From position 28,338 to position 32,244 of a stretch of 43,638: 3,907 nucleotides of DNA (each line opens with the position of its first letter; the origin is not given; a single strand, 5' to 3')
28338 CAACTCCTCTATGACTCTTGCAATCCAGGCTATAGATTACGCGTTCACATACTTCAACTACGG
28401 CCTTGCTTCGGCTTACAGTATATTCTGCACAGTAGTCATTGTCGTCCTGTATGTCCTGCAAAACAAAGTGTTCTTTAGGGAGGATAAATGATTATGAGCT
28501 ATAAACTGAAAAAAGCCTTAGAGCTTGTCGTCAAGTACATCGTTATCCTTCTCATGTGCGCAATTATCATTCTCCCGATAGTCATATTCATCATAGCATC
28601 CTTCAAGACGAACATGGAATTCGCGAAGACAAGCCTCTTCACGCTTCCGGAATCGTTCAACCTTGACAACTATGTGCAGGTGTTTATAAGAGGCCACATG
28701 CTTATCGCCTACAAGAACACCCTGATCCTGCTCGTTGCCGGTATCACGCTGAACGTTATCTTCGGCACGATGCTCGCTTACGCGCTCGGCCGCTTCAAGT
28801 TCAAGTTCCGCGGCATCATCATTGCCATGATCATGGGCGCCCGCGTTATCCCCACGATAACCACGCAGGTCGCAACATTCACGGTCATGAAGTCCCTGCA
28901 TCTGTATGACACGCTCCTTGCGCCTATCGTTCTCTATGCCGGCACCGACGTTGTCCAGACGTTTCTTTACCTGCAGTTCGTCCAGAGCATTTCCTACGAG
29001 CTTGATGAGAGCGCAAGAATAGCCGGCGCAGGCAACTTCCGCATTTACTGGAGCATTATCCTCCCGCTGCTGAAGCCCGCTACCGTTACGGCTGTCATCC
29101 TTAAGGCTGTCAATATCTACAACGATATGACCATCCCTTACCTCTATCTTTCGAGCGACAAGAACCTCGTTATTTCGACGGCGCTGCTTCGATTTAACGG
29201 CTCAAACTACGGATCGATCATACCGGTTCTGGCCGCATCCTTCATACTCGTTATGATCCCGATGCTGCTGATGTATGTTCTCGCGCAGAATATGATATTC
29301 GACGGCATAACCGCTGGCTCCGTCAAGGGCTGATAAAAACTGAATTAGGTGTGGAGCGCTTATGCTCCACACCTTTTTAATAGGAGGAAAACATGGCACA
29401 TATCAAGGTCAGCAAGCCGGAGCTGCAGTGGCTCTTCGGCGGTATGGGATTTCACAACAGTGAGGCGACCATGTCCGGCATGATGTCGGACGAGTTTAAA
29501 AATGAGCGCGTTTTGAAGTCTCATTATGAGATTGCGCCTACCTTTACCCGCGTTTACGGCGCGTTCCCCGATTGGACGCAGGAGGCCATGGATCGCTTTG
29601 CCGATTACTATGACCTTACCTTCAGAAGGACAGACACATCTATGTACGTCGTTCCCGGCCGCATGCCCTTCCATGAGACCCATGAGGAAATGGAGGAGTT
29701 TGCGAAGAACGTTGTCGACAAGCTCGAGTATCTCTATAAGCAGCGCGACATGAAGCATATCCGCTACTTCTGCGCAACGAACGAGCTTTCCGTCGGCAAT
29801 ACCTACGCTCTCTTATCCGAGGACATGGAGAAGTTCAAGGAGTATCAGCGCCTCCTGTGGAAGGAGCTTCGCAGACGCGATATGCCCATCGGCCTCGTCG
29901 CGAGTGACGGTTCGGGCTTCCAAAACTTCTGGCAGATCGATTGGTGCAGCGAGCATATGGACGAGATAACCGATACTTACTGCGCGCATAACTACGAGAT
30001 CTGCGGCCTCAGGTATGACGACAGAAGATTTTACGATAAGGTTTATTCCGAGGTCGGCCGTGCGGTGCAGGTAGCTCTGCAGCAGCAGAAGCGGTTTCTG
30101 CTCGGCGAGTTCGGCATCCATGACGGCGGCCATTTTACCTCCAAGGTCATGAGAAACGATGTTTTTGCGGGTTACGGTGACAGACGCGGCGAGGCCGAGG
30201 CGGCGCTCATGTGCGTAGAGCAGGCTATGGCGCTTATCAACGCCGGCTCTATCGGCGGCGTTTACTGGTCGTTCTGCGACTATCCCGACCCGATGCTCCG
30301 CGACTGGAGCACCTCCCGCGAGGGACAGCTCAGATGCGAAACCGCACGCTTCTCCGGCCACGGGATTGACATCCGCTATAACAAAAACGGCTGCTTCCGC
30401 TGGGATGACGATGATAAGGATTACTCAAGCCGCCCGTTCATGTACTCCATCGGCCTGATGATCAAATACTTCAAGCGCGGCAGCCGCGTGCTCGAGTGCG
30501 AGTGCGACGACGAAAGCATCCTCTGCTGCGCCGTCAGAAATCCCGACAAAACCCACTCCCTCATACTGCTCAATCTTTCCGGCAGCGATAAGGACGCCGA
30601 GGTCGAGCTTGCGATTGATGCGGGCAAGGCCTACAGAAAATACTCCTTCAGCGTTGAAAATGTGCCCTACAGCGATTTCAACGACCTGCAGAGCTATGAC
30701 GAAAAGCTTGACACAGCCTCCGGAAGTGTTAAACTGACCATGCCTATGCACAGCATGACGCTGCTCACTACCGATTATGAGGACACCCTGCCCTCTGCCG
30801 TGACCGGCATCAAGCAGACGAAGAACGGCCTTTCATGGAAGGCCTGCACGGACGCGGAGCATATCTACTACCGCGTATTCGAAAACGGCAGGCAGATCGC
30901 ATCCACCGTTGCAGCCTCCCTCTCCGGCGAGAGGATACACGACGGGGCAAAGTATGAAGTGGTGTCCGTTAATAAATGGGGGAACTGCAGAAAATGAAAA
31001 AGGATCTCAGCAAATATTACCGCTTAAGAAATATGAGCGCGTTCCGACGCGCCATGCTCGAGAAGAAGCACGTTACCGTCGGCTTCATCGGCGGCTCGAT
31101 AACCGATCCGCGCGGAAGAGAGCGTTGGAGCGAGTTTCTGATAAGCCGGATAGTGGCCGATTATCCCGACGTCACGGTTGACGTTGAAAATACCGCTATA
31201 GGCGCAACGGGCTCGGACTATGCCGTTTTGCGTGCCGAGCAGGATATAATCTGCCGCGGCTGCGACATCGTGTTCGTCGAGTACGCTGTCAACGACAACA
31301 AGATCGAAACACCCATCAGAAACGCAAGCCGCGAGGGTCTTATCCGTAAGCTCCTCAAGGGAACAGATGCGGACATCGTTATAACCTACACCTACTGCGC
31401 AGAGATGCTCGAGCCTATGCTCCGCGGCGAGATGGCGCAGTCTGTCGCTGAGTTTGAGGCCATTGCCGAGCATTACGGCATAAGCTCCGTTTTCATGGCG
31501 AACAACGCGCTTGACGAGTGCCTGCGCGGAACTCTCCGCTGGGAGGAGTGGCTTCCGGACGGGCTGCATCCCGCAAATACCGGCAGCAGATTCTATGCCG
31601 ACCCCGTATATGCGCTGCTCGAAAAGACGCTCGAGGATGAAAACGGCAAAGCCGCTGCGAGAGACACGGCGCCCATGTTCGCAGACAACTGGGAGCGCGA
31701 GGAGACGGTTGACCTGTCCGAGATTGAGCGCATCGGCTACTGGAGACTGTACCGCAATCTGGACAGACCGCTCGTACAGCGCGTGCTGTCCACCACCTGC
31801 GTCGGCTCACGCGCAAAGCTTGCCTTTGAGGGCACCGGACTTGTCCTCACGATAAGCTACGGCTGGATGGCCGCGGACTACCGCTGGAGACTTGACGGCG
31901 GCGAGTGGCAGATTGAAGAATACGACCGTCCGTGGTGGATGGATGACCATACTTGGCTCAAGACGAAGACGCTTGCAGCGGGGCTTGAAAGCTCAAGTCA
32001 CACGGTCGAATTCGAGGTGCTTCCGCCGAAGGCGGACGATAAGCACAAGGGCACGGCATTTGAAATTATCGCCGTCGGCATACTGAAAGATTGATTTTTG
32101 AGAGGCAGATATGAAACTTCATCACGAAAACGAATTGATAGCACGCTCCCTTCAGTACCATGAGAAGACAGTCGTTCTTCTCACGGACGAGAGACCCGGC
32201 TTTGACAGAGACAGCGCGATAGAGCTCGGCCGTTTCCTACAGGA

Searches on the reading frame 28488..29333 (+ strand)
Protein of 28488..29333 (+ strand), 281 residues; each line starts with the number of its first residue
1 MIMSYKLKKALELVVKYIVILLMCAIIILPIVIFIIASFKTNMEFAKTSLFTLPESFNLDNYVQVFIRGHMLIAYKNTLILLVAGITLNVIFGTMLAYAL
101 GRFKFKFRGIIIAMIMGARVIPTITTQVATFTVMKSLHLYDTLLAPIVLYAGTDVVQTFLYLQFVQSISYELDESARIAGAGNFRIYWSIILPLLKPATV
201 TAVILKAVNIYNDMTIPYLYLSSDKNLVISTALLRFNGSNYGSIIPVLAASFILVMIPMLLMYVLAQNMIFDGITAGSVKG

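Call 10: search_protein_families(library=pfam, proteins=[window:28488-29333:+], max_evalue=0.00001)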
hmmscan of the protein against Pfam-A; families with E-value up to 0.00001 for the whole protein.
window:28488-29333:+ (281 aa): 1 family
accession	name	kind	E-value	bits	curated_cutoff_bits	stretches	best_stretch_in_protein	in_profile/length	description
PF00528.27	BPD_transp_1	-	4.3e-11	43.3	26.4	1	93-269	1-182/184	Binding-protein-dependent transport system inner membrane component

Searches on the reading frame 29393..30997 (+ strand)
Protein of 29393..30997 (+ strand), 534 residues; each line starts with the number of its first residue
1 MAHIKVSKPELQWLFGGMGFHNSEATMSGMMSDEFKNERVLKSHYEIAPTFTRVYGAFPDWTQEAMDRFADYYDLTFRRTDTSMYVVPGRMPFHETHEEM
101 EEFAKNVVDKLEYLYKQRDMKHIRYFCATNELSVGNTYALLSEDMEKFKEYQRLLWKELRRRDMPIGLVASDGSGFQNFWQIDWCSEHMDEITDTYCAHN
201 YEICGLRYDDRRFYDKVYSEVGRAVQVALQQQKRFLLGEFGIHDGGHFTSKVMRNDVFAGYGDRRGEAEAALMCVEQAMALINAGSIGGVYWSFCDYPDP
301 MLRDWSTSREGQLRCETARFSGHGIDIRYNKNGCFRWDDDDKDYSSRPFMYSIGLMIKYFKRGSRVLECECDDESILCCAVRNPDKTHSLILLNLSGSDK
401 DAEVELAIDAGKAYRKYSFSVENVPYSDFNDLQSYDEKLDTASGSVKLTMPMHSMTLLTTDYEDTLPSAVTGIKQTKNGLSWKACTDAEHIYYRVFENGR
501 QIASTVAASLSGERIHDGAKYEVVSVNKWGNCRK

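Call 10: search_protein_families(library=pfam, proteins=[window:29393-30997:+], max_evalue=0.00001)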
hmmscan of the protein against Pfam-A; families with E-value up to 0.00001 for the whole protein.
window:29393-30997:+ (534 aa): 0 families

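Call 60: search_protein_families(library=ncbifam, proteins=[window:29393-30997:+], max_evalue=1e-10)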
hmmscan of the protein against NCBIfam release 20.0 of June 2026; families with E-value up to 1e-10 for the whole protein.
window:29393-30997:+ (534 aa): 0 families

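Call 63: search_protein_families(library=pfam, proteins=[window:29393-30997:+], max_evalue=0.01)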
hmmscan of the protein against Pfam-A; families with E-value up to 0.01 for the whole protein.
window:29393-30997:+ (534 aa): 1 family
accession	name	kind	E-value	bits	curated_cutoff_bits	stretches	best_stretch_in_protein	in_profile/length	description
PF17189.10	Glyco_hydro_30C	-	0.00039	20.9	22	1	363-455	1-62/65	Glycosyl hydrolase family 30 beta sandwich domain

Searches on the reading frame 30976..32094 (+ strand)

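Call 10: search_protein_families(library=pfam, proteins=[window:30976-32094:+], max_evalue=0.00001)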
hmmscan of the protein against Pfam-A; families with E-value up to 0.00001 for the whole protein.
window:30976-32094:+ (372 aa): 1 family
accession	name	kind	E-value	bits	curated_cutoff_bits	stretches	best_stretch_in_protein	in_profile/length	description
PF13472.12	Lipase_GDSL_2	-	5.9e-09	37.1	32.9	1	37-205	1-177/178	GDSL-like Lipase/Acylhydrolase family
